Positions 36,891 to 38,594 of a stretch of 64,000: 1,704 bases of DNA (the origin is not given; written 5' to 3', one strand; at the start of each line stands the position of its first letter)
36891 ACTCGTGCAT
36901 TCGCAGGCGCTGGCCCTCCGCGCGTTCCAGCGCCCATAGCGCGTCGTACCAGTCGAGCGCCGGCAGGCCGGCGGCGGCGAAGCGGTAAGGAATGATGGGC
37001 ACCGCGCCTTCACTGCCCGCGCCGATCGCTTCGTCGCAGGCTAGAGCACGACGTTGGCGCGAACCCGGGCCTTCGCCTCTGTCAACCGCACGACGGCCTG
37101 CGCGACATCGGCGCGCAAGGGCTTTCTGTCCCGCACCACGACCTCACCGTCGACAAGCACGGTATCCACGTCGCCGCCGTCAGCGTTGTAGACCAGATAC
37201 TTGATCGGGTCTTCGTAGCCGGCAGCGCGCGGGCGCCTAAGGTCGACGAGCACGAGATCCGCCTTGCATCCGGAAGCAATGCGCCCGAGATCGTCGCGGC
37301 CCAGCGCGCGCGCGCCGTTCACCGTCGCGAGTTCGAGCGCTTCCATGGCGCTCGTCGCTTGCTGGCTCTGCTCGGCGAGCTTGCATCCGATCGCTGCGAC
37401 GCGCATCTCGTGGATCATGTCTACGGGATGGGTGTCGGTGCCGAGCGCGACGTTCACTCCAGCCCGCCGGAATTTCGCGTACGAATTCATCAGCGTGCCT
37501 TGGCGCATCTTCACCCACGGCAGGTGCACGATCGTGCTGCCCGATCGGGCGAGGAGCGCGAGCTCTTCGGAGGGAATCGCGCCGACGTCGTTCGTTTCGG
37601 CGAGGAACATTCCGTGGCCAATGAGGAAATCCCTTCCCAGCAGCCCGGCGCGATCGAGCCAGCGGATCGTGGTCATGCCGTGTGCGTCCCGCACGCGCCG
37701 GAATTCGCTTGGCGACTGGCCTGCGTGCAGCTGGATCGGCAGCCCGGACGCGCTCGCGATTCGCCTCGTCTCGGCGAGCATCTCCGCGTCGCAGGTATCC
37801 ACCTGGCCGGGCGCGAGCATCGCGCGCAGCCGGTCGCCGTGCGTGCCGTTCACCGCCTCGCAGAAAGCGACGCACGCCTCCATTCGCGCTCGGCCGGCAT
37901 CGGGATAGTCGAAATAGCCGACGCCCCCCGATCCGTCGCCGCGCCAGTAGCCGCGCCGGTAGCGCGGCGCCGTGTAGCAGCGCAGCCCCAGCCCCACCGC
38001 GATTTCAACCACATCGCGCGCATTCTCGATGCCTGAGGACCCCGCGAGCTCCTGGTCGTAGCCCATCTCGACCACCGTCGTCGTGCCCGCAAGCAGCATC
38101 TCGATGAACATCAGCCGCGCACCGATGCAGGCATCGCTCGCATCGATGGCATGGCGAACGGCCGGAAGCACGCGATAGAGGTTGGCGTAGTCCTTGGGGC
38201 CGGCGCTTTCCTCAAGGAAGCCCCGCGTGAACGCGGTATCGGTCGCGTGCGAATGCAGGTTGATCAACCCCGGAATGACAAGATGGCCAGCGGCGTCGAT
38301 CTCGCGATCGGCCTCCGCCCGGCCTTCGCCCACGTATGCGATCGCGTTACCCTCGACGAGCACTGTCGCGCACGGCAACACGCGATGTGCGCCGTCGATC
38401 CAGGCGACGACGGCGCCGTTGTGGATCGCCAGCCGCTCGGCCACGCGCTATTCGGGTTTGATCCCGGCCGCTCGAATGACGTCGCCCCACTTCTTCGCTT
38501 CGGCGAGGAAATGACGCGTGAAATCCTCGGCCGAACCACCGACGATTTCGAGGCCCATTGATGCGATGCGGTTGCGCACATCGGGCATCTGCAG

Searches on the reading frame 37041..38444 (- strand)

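Call 59: search_protein_families(library=ncbifam, proteins=[window:37041-38444:-], max_evalue=1e-10)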
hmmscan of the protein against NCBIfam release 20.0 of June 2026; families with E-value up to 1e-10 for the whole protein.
window:37041-38444:- (467 aa): 27 families (the best 25 are shown)
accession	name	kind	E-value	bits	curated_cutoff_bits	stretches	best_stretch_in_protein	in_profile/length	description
NF004801.0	PRK06151.1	subfamily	6.3e-106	355.1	416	1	5-450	4-451/491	chlorohydrolase family protein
NF004701.0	PRK06038.1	equivalog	6.3e-62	209.7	609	2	184-457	155-422/432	N-ethylammeline chlorohydrolase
NF005557.0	PRK07228.1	equivalog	8.5e-60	202.7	522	2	188-453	166-429/445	5'-deoxyadenosine deaminase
NF006252.0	PRK08393.1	equivalog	3.1e-59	201.1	617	1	7-449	5-411/424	N-ethylammeline chlorohydrolase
NF006055.0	PRK08203.1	equivalog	2e-50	171.7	532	1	3-462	4-451/455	8-oxoguanine deaminase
NF006549.0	PRK09045.1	equivalog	4.5e-48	164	540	1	202-462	184-440/444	TRZ/ATZ family hydrolase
NF006056.0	PRK08204.1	subfamily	6.5e-48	163.6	391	2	217-463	198-442/449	hypothetical protein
NF006681.0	PRK09229.1-2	equivalog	3.3e-44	151.4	362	1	14-453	12-442/451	formimidoylglutamate deiminase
NF005540.0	PRK07203.1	equivalog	8.9e-38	130.1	444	1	7-459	4-436/444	putative aminohydrolase SsnA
TIGR03314.1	Se_ssnA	subfamily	9.3e-38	130.2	455.5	1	6-456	2-432/441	putative selenium metabolism protein SsnA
NF009059.0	PRK12393.1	equivalog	4.4e-34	118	543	1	9-450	12-444/460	amidohydrolase family protein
NF004995.0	PRK06380.1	subfamily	4.1e-33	115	567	2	205-438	170-400/418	metal-dependent hydrolase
TIGR02022.1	hutF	equivalog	3.5e-30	105.1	413.05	1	32-456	26-451/455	formimidoylglutamate deiminase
NF005211.0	PRK06687.1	equivalog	6.8e-28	97.6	703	1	20-443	16-415/419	TRZ/ATZ family protein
NF012037.0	PRK15493.1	equivalog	4e-27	95.1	779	1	204-439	180-411/435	bifunctional S-methyl-5'-thioadenosine deaminase/S-adenosylhomocysteine deaminase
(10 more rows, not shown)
